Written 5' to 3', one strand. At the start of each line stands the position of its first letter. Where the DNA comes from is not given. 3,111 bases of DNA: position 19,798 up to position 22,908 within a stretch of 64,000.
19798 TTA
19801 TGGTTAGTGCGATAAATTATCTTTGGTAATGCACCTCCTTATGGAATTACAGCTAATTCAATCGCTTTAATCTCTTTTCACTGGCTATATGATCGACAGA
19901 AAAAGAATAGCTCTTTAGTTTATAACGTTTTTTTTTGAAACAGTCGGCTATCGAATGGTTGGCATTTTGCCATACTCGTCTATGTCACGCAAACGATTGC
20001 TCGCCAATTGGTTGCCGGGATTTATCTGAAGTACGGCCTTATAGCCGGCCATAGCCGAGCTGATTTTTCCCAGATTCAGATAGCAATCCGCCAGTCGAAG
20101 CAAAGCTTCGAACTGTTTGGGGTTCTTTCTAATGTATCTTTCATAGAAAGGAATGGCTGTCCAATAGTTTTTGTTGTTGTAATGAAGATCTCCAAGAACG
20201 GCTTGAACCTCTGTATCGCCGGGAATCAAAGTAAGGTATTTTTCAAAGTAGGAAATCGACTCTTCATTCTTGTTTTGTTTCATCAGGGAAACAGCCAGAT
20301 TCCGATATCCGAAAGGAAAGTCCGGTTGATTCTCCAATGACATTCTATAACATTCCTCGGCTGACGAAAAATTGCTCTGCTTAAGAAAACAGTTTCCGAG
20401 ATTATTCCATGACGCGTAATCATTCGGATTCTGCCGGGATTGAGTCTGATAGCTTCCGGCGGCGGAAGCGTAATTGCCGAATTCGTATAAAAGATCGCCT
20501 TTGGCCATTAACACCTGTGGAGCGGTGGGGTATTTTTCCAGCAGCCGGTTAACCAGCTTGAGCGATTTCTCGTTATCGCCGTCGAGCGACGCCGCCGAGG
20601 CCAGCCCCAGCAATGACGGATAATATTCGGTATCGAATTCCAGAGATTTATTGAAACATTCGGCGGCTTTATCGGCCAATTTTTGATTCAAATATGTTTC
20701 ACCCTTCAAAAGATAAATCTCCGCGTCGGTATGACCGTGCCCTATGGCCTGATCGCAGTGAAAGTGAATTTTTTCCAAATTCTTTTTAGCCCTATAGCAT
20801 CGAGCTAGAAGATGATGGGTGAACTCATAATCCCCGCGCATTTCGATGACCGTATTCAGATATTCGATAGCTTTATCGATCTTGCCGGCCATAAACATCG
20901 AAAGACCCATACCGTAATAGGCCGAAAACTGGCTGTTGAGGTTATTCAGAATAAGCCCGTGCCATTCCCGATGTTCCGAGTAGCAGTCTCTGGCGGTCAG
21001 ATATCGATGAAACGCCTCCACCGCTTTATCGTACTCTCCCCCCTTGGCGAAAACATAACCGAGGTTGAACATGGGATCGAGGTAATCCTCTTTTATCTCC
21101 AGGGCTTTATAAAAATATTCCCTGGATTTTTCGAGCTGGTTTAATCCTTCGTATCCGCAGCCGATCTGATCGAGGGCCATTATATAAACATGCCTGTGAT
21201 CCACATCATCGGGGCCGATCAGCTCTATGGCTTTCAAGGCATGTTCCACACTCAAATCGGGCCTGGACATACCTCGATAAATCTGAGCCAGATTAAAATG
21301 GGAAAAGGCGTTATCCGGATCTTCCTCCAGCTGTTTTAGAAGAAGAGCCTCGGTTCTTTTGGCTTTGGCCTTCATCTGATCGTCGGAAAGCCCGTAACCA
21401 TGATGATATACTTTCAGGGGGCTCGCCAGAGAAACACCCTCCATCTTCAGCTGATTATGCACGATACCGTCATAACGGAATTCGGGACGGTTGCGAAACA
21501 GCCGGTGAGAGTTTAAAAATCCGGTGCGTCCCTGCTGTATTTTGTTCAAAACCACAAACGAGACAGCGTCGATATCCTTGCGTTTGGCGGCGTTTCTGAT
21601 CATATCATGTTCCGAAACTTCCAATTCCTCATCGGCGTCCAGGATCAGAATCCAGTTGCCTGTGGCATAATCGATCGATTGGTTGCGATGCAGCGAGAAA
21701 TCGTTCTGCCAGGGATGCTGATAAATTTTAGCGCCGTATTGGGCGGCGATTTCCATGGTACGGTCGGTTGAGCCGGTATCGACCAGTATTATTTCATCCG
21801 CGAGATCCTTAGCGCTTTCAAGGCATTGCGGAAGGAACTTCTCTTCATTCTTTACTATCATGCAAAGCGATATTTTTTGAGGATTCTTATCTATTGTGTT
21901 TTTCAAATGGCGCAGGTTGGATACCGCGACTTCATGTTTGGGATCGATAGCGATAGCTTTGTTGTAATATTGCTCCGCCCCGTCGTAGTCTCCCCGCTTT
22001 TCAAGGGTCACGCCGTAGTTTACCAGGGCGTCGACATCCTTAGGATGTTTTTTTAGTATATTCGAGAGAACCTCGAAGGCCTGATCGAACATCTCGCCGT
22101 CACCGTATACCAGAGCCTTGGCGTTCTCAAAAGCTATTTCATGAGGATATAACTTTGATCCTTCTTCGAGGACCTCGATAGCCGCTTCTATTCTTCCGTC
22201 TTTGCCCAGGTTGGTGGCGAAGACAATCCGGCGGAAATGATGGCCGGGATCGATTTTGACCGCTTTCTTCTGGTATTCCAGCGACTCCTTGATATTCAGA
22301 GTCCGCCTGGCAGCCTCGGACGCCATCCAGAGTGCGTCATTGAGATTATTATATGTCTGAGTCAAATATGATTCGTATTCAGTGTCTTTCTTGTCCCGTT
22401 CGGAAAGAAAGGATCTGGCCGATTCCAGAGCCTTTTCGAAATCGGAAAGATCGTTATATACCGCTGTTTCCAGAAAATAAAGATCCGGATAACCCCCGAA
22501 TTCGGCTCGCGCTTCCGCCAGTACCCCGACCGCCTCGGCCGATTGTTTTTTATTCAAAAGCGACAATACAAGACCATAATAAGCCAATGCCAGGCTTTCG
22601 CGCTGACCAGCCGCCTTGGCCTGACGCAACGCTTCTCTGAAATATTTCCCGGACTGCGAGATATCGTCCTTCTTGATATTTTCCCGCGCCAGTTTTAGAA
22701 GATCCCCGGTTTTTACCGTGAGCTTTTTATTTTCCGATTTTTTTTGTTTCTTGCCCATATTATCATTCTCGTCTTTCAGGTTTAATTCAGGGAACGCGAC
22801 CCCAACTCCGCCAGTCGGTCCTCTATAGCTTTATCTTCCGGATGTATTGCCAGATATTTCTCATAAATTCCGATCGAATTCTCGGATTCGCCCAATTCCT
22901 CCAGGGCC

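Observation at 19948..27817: ~8 kb putative flagellin glycosylation island inserted between fliC and fliW-flgL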

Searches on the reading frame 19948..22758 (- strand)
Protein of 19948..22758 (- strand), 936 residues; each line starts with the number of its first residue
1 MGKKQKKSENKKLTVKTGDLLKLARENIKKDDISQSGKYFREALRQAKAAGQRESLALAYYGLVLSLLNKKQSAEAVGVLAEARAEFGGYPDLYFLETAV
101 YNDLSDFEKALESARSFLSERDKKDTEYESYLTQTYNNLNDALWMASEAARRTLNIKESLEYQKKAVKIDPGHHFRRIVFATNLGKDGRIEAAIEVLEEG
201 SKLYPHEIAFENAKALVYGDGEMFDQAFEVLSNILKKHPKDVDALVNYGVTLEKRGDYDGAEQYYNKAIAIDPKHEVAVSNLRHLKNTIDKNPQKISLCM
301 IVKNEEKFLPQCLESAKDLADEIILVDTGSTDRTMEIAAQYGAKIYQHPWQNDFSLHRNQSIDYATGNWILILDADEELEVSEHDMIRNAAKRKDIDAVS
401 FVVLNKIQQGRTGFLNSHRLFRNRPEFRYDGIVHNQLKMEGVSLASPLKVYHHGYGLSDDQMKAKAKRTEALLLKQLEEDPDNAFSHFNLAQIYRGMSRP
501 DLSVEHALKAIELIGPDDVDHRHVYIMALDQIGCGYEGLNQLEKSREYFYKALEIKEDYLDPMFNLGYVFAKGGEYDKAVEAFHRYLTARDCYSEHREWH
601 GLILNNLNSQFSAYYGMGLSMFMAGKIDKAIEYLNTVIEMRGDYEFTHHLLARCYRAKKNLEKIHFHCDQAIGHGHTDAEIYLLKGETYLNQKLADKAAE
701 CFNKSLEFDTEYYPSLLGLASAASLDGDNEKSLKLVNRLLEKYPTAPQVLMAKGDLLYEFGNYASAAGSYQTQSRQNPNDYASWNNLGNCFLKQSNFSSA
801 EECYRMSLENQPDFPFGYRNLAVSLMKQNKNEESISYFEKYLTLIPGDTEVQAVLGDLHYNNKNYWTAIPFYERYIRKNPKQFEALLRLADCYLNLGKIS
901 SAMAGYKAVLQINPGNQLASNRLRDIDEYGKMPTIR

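Call 3: search_protein_families(library=pfam, proteins=[window:19948-22758:-], max_evalue=0.01)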
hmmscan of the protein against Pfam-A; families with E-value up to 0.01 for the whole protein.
window:19948-22758:- (936 aa): 33 families (the best 25 are shown)
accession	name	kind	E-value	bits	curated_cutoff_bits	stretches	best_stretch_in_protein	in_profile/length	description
PF07719.23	TPR_2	-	1.5e-53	175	27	4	243-275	2-34/34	Tetratricopeptide repeat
PF00515.34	TPR_1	-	2.8e-53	176.1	27.8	5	783-814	3-34/34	Tetratricopeptide repeat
PF14559.12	TPR_19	-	3.3e-49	165.5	25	3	224-278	7-60/68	Tetratricopeptide repeat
PF13432.12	TPR_16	-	4.9e-47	158.3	32.7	6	213-274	2-63/65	Tetratricopeptide repeat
PF13424.12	TPR_12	-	4.7e-43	145.7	30.1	4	222-273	24-76/77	Tetratricopeptide repeat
PF13181.12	TPR_8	-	1.1e-42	140.9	25.7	3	243-275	2-34/34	Tetratricopeptide repeat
PF13431.12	TPR_17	-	7e-39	129.3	24.4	3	234-263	5-34/34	Tetratricopeptide repeat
PF13428.12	TPR_14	-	1.4e-37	124.7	23.5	1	244-278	3-37/44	Tetratricopeptide repeat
PF13174.12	TPR_6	-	5.8e-29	99.2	26.3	2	884-914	1-31/33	Tetratricopeptide repeat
PF00535.33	Glycos_transf_2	-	2.4e-22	80.1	23.3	1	297-422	1-134/168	Glycosyl transferase family 2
PF23914.1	TPR_CcmH_CycH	-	1.8e-21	77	42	3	188-270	64-149/158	Cytochrome c-type biogenesis protein H TPR domain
PF13176.12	TPR_7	-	8.1e-21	72.7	27.9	0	244-274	1-33/36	Tetratricopeptide repeat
PF13371.12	TPR_9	-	1.8e-17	63.5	35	1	224-278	11-65/73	Tetratricopeptide repeat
PF12895.13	ANAPC3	-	1.3e-15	57.8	27.2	1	828-904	2-77/82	Anaphase-promoting complex, cyclosome, subunit 3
PF13414.12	TPR_11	-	4.2e-15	55.6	26.8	0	254-274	6-26/42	TPR repeat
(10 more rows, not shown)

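Call 5: search_protein_families(library=ncbifam, proteins=[window:19948-22758:-], max_evalue=0.001)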
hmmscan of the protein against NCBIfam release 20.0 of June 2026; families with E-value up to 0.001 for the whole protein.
window:19948-22758:- (936 aa): 39 families (the best 25 are shown)
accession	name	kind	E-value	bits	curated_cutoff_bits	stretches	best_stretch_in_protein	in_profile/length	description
NF040959.1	MamA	equivalog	7.3e-47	159.4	200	4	156-276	53-173/204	magnetosome protein MamA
TIGR02917.1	PEP_TPR_lipo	equivalog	1.5e-46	158.8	312.2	2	613-902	399-688/899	XrtA/PEP-CTERM system TPR-repeat protein PrsT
TIGR02521.1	type_IV_pilW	equivalog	7e-29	101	154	3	678-843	30-197/234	type IV pilus biogenesis/stability protein PilW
TIGR04195.1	S_glycosyl_SunS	equivalog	1.4e-28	99.9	350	1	277-512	39-282/421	SunS family peptide S-glycosyltransferase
NF033920.0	C39_PA2778_fam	equivalog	5.2e-24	85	150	2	727-810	170-253/255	PA2778 family cysteine peptidase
NF008757.0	PRK11788.1-5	equivalog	1.1e-18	67.5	363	2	651-794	186-328/388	lipopolysaccharide assembly protein LapB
TIGR02552.1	LcrH_SycD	equivalog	7.5e-18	64.6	104.8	2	757-846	28-117/136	SycD/LcrH family type III secretion system chaperone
TIGR02795.1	tol_pal_ybgF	equivalog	7.8e-17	62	90.1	1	819-919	6-112/119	tol-pal system protein YbgF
NF033758.1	gliding_GltE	equivalog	1.1e-16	60.9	225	1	219-277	267-325/411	adventurous gliding motility TPR repeat lipoprotein GltE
NF053607.1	CHU_0125_OmpA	equivalog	8.9e-16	57.5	620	1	614-707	22-115/639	CHU_0125 family OmpA-like outer membrane integrity protein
TIGR00990.1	3a0801s09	subfamily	2.7e-15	56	757.25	1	606-771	325-491/615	mitochondrial import receptor subunit TOM70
TIGR00540.1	TPR_hemY_coli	hypoth_equivalog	6.1e-15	54.9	142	1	695-806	277-384/385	heme biosynthesis-associated TPR protein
NF052415.1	T3SS_chap_SctY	equivalog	1.4e-14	54.5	70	0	679-771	6-101/106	type III secretion apparatus assembly chaperone SctY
TIGR03939.1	PGA_TPR_OMP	equivalog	2e-13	49.5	366.65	1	786-897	91-202/800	poly-beta-1,6 N-acetyl-D-glucosamine export porin PgaA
NF033762.1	social_mot_Tgl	equivalog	5.5e-13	48.8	225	1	803-918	53-171/252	social motility TPR repeat lipoprotein Tgl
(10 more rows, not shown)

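Call 9: search_solved_structures(query=window:19948-22758:-, max_evalue=0.001)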
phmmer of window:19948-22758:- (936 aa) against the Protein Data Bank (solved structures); distinct sequences matched with E-value up to 0.001: 128 (the best 60 are shown).
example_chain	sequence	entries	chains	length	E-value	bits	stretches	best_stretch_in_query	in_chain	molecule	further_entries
9qhb_A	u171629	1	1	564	6.5e-71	242.8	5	727-916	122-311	Engineered tetratricopeptide repeat protein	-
9qhc_A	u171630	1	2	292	1.8e-33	118.9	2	754-923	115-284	Engineered tetratricopeptide repeat protein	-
7yeh_B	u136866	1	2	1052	1.1e-32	116.2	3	737-915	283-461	UDP-N-acetylglucosamine--peptide N-acetylglucosaminyltransferase 110 kDa subunit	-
7yea_A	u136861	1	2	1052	2.5e-32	115.1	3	738-915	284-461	UDP-N-acetylglucosamine--peptide N-acetylglucosaminyltransferase 110 kDa subunit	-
7ntf_A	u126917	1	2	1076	4.9e-32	114.1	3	738-915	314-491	Isoform 1 of UDP-N-acetylglucosamine--peptide N-acetylglucosaminyltransferase 110 kDa subu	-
8bu0_A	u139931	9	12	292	1.8e-31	112.3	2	783-915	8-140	Consensus tetratricopeptide repeat protein | Crystal structure of an 8-repeat consensus TPR superhelix with Zinc. | Monomer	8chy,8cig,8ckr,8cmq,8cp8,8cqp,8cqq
22ao_A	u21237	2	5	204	1.5e-30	109.2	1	295-479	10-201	GmaR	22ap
1w3b_A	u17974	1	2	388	4.2e-27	97.8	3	761-914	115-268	UDP-N-ACETYLGLUCOSAMINE--PEPTIDE N-ACETYLGLUCOSAMINYLTRANSFERASE 110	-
6eou_A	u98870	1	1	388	5.5e-27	97.4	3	736-854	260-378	UDP-N-acetylglucosamine--peptide N-acetylglucosaminyltransferase 110 kDa subunit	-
7msp_A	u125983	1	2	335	4.4e-25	91.1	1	276-512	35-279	SPbeta prophage-derived glycosyltransferase SunS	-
7msn_A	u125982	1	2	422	8.1e-25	90.3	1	276-512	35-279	SPbeta prophage-derived glycosyltransferase SunS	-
7msk_A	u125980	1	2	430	2.7e-17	65.3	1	281-513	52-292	Glyco_trans_2-like domain-containing protein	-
7y4i_A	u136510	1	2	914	1.9e-16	62.5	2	770-885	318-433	Probable UDP-N-acetylglucosamine--peptide N-acetylglucosaminyltransferase SPINDLY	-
8dtf_A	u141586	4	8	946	2e-16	62.5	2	770-885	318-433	Probable UDP-N-acetylglucosamine--peptide N-acetylglucosaminyltransferase SPINDLY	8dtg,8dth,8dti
7obi_A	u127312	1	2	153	7.1e-16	60.7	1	783-926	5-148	CTPR-rv4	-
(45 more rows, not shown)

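Call 11: search_solved_structures(query=window:19948-22758:-, max_evalue=1e-28, show_alignments=0)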
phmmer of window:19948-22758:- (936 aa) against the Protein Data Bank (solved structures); distinct sequences matched with E-value up to 1e-28: 7.
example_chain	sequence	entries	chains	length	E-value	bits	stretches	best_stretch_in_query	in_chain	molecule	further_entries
9qhb_A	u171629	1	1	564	6.5e-71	242.8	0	727-916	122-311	Engineered tetratricopeptide repeat protein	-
9qhc_A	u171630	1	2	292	1.8e-33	118.9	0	754-923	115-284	Engineered tetratricopeptide repeat protein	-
7yeh_B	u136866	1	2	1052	1.1e-32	116.2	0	737-915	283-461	UDP-N-acetylglucosamine--peptide N-acetylglucosaminyltransferase 110 kDa subunit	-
7yea_A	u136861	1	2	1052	2.5e-32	115.1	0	738-915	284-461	UDP-N-acetylglucosamine--peptide N-acetylglucosaminyltransferase 110 kDa subunit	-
7ntf_A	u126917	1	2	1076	4.9e-32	114.1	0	738-915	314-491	Isoform 1 of UDP-N-acetylglucosamine--peptide N-acetylglucosaminyltransferase 110 kDa subu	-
8bu0_A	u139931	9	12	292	1.8e-31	112.3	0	783-915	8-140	Consensus tetratricopeptide repeat protein | Crystal structure of an 8-repeat consensus TPR superhelix with Zinc. | Monomer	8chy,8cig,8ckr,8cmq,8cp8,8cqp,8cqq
22ao_A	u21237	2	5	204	1.5e-30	109.2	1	295-479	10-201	GmaR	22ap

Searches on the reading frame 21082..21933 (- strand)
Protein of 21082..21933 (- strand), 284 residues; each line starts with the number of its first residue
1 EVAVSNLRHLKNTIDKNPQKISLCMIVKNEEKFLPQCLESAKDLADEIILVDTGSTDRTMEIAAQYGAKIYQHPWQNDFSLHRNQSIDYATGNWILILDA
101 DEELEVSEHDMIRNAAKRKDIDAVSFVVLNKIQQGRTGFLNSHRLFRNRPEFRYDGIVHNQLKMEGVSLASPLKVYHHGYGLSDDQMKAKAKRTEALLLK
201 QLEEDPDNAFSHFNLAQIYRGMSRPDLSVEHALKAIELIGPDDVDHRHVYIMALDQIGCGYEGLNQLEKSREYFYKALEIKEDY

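Call 12: search_solved_structures(query=window:21082-21933:-, max_evalue=0.001, show_alignments=3)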
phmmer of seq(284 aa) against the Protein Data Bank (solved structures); distinct sequences matched with E-value up to 0.001: 12.
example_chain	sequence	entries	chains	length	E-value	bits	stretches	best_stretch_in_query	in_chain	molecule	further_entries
22ao_A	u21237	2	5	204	1.9e-31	112.7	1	20-204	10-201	GmaR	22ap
7msp_A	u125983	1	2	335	1.2e-25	93.6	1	20-237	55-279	SPbeta prophage-derived glycosyltransferase SunS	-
7msn_A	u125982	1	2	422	2.1e-25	92.9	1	20-237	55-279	SPbeta prophage-derived glycosyltransferase SunS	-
7msk_A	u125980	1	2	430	5.3e-18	68.6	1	6-238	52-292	Glyco_trans_2-like domain-containing protein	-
3bcv_A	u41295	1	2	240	5.7e-08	35.7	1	20-151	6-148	Putative glycosyltransferase protein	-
5hea_A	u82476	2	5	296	3.9e-07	33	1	17-140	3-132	Putative glycosyltransferase (GalT1)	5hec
7obi_A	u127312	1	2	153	8.9e-07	31.8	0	199-281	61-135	CTPR-rv4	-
9qhb_A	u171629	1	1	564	1.2e-05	28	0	199-280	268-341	Engineered tetratricopeptide repeat protein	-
8bu0_A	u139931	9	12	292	1.4e-05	27.9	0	199-280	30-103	Consensus tetratricopeptide repeat protein | Crystal structure of an 8-repeat consensus TPR superhelix with Zinc. | Monomer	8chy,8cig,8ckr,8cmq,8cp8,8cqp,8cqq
6eou_A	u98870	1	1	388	0.00018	24.2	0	193-238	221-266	UDP-N-acetylglucosamine--peptide N-acetylglucosaminyltransferase 110 kDa subunit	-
1w3b_A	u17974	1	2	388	0.00018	24.2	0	193-238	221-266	UDP-N-ACETYLGLUCOSAMINE--PEPTIDE N-ACETYLGLUCOSAMINYLTRANSFERASE 110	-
6p61_A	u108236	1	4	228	0.0007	22.3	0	16-105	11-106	Glycosyltransferase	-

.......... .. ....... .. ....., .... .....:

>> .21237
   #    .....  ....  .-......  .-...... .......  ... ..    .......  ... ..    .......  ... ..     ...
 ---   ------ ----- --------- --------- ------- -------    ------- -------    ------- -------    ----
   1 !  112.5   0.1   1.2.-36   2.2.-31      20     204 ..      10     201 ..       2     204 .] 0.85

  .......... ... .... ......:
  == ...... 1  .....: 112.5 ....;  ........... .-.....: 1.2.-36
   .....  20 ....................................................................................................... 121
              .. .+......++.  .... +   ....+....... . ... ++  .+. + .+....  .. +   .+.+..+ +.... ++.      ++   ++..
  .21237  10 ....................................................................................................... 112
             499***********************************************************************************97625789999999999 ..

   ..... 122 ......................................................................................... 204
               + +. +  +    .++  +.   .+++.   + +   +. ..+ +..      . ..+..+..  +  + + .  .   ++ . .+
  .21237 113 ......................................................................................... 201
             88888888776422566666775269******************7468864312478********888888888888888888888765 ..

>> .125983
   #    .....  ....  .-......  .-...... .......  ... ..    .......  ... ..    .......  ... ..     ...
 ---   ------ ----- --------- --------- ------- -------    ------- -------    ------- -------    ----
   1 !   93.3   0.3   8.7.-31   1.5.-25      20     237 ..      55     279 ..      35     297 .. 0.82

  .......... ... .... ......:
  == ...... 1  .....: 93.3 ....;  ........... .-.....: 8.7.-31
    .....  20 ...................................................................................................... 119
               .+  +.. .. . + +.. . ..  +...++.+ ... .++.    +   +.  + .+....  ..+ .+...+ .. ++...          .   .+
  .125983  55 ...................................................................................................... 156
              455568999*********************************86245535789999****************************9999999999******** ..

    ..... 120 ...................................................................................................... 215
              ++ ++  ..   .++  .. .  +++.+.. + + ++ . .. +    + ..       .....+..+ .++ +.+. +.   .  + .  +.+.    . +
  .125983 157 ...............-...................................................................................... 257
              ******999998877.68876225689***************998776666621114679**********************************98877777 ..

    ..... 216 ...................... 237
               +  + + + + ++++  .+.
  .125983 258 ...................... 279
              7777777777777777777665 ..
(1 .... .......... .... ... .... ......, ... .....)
